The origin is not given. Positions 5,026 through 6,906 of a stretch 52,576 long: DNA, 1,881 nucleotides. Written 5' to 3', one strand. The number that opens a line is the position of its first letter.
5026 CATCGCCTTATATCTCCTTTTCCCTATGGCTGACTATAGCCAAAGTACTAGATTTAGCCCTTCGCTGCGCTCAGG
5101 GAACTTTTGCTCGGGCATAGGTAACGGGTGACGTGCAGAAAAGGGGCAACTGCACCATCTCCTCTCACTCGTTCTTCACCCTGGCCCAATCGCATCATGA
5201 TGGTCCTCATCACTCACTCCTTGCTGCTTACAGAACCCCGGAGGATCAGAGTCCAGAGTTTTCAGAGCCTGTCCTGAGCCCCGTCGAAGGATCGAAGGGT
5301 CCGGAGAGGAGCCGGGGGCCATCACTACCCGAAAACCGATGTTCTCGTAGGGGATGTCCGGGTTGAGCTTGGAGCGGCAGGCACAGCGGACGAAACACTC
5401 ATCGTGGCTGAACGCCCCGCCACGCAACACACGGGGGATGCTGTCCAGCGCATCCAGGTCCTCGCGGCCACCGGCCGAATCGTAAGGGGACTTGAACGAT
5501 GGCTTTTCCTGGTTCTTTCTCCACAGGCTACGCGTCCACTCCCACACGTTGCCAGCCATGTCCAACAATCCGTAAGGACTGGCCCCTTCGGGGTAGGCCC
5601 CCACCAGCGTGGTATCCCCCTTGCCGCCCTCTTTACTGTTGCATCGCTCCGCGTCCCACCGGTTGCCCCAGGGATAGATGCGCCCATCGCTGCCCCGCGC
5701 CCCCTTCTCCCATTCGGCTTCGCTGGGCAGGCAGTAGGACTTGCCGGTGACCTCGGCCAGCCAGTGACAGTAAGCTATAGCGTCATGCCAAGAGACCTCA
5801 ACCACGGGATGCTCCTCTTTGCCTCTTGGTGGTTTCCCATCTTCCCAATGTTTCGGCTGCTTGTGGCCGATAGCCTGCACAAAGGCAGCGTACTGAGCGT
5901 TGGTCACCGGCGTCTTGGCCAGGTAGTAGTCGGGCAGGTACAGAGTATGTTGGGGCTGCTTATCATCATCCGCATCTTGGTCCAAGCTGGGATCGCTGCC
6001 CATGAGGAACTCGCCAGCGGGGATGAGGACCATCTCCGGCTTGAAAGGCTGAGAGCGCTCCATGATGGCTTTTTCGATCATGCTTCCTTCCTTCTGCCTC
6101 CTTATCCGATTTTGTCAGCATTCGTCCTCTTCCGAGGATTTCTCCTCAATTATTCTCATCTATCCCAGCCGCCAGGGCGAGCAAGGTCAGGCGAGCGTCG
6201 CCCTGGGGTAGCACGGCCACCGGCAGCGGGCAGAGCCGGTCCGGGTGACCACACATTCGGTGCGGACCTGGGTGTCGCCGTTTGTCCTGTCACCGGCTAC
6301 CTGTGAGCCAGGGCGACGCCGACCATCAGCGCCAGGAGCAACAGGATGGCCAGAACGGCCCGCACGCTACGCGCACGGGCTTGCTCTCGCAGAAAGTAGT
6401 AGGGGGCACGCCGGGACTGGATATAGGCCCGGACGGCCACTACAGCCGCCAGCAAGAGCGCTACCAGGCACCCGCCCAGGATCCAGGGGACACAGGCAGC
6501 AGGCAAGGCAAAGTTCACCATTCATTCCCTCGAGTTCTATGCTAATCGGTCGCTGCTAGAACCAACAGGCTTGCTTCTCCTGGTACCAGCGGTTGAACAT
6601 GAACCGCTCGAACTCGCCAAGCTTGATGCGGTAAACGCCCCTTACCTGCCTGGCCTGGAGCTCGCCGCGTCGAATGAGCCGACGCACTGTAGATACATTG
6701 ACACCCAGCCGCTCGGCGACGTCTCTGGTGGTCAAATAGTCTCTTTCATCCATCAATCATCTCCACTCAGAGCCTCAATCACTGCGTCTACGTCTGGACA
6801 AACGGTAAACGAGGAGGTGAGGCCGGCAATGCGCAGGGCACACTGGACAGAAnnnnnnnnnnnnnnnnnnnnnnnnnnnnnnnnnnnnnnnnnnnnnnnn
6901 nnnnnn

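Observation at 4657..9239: Co-directional AAA+ ATPase-wHTH / small coupled ORFs / HTH / membrane peptide / FGE-fold / Roadblock gene set: an uncharacterised candidate system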

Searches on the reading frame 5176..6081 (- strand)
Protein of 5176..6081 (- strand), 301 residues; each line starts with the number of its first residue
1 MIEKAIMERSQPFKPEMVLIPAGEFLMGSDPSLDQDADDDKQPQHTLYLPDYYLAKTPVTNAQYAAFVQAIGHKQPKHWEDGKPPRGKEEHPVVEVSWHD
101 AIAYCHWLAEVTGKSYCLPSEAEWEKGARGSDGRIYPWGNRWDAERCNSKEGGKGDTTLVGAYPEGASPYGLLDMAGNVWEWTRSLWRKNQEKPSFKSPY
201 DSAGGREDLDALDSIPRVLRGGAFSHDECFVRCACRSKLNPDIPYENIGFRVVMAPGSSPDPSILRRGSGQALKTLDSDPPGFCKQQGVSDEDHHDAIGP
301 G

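Call 3: search_protein_families(library=pfam, proteins=[window:5176-6081:-], max_evalue=0.1)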
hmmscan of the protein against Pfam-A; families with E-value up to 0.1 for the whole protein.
window:5176-6081:- (301 aa): 1 family
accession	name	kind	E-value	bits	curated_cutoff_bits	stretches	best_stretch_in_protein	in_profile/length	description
PF03781.23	FGE-sulfatase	-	2.9e-56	191.4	23.3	1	15-253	3-254/255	Sulfatase-modifying factor enzyme 1-like domain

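Call 4: search_protein_families(library=padloc, proteins=[window:5176-6081:-], max_evalue=0.1)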
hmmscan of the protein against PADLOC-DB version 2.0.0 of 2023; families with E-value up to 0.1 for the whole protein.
window:5176-6081:- (301 aa): 0 families

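Call 23: search_protein_families(library=ncbifam, proteins=[window:5176-6081:-], max_evalue=0.01)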
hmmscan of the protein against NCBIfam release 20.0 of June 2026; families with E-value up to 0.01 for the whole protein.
window:5176-6081:- (301 aa): 8 families
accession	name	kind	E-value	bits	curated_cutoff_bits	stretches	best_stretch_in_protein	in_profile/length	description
TIGR03525.2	GldK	equivalog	2.4e-30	106.2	350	2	89-254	218-405/408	T9SS ring complex lipoprotein PorK/GldK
TIGR03440.2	egtB_TIGR03440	equivalog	2e-29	102.9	360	2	88-252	271-412/413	ergothioneine biosynthesis protein EgtB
NF051459.1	pyoverdine_PvdO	equivalog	1.4e-26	93.2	500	1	15-253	34-277/280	dihydropyoverdine dehydrogenase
NF041186.1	SenA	equivalog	4.5e-24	85.5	420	2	89-253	269-381/382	selenoneine synthase SenA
TIGR04344.1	ovoA_Nterm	equivalog_domain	1.3e-15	57.3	400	1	94-188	298-385/444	5-histidylcysteine sulfoxide synthase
TIGR03524.1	GldJ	equivalog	4.1e-10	39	458.2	0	167-188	345-366/559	gliding motility lipoprotein GldJ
TIGR02171.1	Fb_sc_TIGR02171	subfamily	1.8e-07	29.5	544.35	1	114-266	157-291/912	TIGR02171 family lipoprotein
TIGR03530.1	GldJ_short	equivalog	2.7e-07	29.8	382.9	0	166-254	296-390/396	gliding motility lipoprotein GldJ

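Call 56: search_solved_structures(query=window:5176-6081:-, max_evalue=1e-10, show_alignments=2)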
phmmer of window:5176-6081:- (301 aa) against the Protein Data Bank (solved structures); distinct sequences matched with E-value up to 1e-10: 27.
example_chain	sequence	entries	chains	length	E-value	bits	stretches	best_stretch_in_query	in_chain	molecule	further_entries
7spq_A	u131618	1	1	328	1.7e-33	119.4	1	42-251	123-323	Serine/threonine kinase ToxD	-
31dc_A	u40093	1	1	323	1.3e-25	93.5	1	88-253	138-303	Formylglycine-generating enzyme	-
2aft_X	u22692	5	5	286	1.5e-25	93.3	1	88-252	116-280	Sulfatase modifying factor 1 | Sulfatase-modifying factor 1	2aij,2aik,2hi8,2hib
1y1e_X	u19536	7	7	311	3.1e-25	92.3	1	88-253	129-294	C-alpha-formyglycine-generating enzyme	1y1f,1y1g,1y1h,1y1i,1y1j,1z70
8aru_A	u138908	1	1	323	4.4e-25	91.7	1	88-253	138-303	Formylglycine-generating enzyme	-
5ssy_A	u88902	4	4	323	4.8e-25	91.6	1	88-253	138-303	Formylglycine-generating enzyme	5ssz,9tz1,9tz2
5ssx_A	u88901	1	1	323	5e-25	91.6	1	88-253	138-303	Formylglycine-generating enzyme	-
2aii_X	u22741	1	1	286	5.3e-25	91.5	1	88-252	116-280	Sulfatase modifying factor 1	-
2afy_X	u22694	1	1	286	1e-24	90.5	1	88-252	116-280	Sulfatase modifying factor 1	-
5nxl_A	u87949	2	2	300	5.9e-24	88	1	84-254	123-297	Non-specific serine/threonine protein kinase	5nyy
6s07_A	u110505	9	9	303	9.5e-24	87.4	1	83-254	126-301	Formylglycine-generating enzyme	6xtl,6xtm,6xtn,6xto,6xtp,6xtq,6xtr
7ml6_A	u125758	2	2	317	2.1e-23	86.2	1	82-154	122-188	CalU17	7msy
6vqp_A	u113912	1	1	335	2.9e-23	85.8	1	82-153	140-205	CalU17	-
2q17_A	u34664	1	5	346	7e-23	84.5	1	86-252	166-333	formylglycine generating enzyme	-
6muj_A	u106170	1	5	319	7.3e-23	84.4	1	86-252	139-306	Formylglycine-generating enzyme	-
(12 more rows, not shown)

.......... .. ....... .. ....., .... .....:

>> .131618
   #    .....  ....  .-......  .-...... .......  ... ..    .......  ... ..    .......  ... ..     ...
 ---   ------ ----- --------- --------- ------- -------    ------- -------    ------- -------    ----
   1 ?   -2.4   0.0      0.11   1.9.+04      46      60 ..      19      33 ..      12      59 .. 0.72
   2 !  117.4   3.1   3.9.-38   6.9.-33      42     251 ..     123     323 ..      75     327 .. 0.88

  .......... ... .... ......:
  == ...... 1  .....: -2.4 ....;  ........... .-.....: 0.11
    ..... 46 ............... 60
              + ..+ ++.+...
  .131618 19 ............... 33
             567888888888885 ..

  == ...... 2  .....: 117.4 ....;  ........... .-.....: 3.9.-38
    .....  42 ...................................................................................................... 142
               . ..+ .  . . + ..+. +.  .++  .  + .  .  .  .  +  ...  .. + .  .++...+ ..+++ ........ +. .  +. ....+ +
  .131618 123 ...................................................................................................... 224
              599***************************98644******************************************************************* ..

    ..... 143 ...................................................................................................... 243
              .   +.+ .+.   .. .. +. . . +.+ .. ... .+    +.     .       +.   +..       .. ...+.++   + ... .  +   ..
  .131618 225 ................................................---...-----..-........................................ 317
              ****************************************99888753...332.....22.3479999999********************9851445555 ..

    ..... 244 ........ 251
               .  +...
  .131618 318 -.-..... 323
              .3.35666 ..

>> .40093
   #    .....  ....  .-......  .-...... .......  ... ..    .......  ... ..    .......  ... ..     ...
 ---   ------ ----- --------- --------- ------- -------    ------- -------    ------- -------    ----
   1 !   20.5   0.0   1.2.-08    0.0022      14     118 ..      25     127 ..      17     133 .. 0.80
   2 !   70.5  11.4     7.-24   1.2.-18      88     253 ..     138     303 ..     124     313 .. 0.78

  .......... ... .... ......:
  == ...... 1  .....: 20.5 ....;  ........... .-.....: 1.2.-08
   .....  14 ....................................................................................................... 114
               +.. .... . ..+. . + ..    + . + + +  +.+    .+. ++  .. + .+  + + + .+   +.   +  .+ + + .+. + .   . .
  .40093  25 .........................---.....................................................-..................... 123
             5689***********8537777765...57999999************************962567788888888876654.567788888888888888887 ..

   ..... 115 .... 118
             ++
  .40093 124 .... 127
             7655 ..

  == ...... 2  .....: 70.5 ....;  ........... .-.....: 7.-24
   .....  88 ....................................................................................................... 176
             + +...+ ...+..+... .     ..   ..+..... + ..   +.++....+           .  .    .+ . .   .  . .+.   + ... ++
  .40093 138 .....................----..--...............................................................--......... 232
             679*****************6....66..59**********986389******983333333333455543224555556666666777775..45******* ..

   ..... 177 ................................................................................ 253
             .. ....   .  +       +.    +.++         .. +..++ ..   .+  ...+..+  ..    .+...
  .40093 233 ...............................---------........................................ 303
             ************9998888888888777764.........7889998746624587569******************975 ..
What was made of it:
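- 5176..6081 (-): FGE-fold (PF03781) protein of 301 aa, lacking one catalytic Cys. It is a lineage-unique insertion or replacement. Its 3' tail (5263-5339) runs into a short dispersed repeat. Pfam hit (call 3) and PDB alignment (call 56).
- Closest known: Formylglycine-generating enzyme. Same: The best PDB sequence hit is ToxD (7spq, E=1.7e-33), followed by the FGEs (call 56).
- Checked: Aligned to human FGE, it has Ser at the Cys336 position and keeps the Cys341 position, so the 'non-canonical Cys' remark is right (call 56).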

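Call 82: list_cluster_members(proteins=[window:5176-6081:-, window:6297-6521:-, window:6853-7092:-, window:6556-6753:-, window:9418-9825:+])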
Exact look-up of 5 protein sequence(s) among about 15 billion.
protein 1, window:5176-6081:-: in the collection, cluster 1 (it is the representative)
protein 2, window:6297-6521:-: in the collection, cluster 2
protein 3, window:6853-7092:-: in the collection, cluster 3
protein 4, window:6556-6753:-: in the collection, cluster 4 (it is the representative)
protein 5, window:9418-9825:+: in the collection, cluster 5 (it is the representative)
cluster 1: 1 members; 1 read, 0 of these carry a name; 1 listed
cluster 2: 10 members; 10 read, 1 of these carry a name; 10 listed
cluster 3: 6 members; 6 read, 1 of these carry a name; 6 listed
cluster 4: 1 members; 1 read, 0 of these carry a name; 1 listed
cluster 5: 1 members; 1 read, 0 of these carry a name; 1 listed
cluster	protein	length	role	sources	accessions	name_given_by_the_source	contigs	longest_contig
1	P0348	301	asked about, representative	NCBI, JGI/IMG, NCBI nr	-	-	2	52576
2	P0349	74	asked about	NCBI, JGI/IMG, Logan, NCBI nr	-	-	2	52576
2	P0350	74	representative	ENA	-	-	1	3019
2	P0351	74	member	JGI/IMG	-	hypothetical protein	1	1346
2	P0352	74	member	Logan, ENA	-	-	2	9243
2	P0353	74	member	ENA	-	-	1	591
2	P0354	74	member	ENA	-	-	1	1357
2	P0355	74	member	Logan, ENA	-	-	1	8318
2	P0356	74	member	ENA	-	-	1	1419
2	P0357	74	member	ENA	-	-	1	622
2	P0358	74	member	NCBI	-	-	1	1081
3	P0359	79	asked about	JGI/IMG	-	-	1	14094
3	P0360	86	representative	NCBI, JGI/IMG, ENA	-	-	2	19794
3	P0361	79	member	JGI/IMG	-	hypothetical protein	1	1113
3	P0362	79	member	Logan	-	-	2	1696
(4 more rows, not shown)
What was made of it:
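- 5176..6081 (-): Its cluster has a single member (call 82).
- Checked: Its 90% cluster has 10 members, all exactly 74 aa (call 82).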

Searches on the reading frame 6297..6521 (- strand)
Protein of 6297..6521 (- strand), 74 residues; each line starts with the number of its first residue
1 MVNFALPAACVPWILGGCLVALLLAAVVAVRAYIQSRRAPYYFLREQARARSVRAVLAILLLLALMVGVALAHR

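Call 3: search_protein_families(library=pfam, proteins=[window:6297-6521:-], max_evalue=0.1)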
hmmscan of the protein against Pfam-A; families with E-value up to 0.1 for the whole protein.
window:6297-6521:- (74 aa): 1 family
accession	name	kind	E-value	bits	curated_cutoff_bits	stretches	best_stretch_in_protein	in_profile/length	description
PF20176.3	DUF6541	-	0.049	12.3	29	1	6-72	41-109/646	Family of unknown function (DUF6541)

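Call 4: search_protein_families(library=padloc, proteins=[window:6297-6521:-], max_evalue=0.1)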
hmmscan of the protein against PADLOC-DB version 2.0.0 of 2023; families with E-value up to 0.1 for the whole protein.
window:6297-6521:- (74 aa): 0 families

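Call 23: search_protein_families(library=ncbifam, proteins=[window:6297-6521:-], max_evalue=0.01)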
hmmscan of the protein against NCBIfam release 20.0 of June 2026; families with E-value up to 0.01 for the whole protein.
window:6297-6521:- (74 aa): 0 families

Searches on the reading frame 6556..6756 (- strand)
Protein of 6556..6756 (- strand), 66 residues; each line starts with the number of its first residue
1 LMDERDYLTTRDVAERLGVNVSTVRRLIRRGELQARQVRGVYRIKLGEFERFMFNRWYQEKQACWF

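Call 3: search_protein_families(library=pfam, proteins=[window:6556-6756:-], max_evalue=0.1)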
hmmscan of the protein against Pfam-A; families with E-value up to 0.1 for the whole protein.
window:6556-6756:- (66 aa): 33 families (the best 25 are shown)
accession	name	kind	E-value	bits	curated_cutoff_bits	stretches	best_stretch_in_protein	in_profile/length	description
PF12728.13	HTH_17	-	1.3e-13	51.4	27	1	7-53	1-47/51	Helix-turn-helix domain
PF13338.12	AbiEi_4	-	8.3e-07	29.5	25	1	4-44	10-48/49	Transcriptional regulator, AbiEi antitoxin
PF21531.3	Rv2175c_wHTH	-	1.3e-06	28.7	27.1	1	6-42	14-50/57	DNA-binding protein Rv2175c, wHTH domain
PF13384.12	HTH_23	-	4.6e-06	26.7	24.6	1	7-30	17-40/50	Homeodomain-like domain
PF00376.29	MerR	-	1.2e-05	25.5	28.2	1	9-37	1-30/38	MerR family regulatory protein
PF08281.18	Sigma70_r4_2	-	1.5e-05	25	25.7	1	8-31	27-50/54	Sigma-70, region 4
PF13412.12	HTH_24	-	0.00024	21.1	21.9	1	6-30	16-40/48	Winged helix-turn-helix DNA-binding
PF04545.22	Sigma70_r4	-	0.00039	20.3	24.1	1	8-31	21-44/50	Sigma-70, region 4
PF13542.12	HTH_Tnp_ISL3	-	0.00097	19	27.4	1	9-30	28-49/51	Helix-turn-helix domain of transposase family ISL3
PF08220.18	HTH_DeoR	-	0.0012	19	21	1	3-26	10-33/57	DeoR-like helix-turn-helix domain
PF13411.12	MerR_1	-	0.0017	18.9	21.6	1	9-43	2-36/69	MerR HTH family regulatory protein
PF09339.16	HTH_IclR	-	0.0026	17.9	22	1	6-29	17-40/52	IclR helix-turn-helix domain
PF13936.12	HTH_38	-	0.0027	17.8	27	1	11-31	24-44/44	Helix-turn-helix domain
PF13518.12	HTH_28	-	0.0031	18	25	1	7-30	13-35/52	Helix-turn-helix domain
PF01325.25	Fe_dep_repress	-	0.0032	18.1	26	1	3-30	18-45/60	Iron dependent repressor, N-terminal DNA binding domain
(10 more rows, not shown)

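Call 4: search_protein_families(library=padloc, proteins=[window:6556-6756:-], max_evalue=0.1)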
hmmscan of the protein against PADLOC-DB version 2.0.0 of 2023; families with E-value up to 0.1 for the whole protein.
window:6556-6756:- (66 aa): 10 families
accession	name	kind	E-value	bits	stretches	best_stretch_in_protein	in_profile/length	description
PDLC04133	mad1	-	1.7e-09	35.8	1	6-53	4-51/60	mads_1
PDLC02228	AbiEi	-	3.4e-05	21.2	1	4-45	37-76/216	AbiEi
PDLC02256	AbiEi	-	0.00031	18.8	1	3-45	12-52/174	AbiEi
PDLC02260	AbiEi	-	0.00063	17.6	1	6-45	16-53/131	AbiEi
PDLC02265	AbiEi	-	0.0017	16.1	1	2-46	11-53/198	AbiEi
PDLC02259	AbiEi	-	0.0017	15.9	1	10-44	3-36/191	AbiEi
PDLC02231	AbiEi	-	0.002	16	1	8-44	20-55/280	AbiEi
PDLC02225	AbiEi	-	0.0056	14.4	1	2-46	14-56/198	AbiEi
PDLC02283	AbiEi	-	0.011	13.5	1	2-45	14-55/201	AbiEi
PDLC02249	AbiEi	-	0.011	13.5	1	7-45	18-54/184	AbiEi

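Call 23: search_protein_families(library=ncbifam, proteins=[window:6556-6756:-], max_evalue=0.01)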
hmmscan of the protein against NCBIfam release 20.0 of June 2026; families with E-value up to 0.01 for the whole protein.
window:6556-6756:- (66 aa): 8 families
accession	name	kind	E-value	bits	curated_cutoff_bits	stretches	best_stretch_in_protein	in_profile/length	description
TIGR01764.1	excise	domain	3.5e-12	46.5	28.8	1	7-53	1-47/49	excisionase family DNA-binding protein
NF040990.2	MamR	equivalog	2.3e-05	24.6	100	1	9-44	45-80/91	magnetosome protein MamR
NF033546.1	transpos_IS21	equivalog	0.00038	20.1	160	1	2-56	3-60/294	IS21 family transposase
NF033518.0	transpos_IS607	equivalog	0.00056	19.5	110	1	12-56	2-47/187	IS607 family transposase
TIGR02937.1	sigma70-ECF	superfamily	0.0036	17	42.9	1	8-32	134-158/165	sigma-70 family RNA polymerase sigma factor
TIGR02395.1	rpoN_sigma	equivalog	0.0036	16.4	277.35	1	8-45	324-359/434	RNA polymerase factor sigma-54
NF005385.0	PRK06930.1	subfamily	0.0065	16.2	136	1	1-35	124-158/170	positive control sigma-like factor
NF033787.1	HTH_BldC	subfamily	0.0081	16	77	0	7-35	2-30/49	BldC family transcriptional regulator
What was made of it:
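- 6556..6753 (-): 65-aa HTH_17 (excisionase / MerR-like) DNA-binding protein. Pfam and NCBIfam hits (calls 3, 23).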
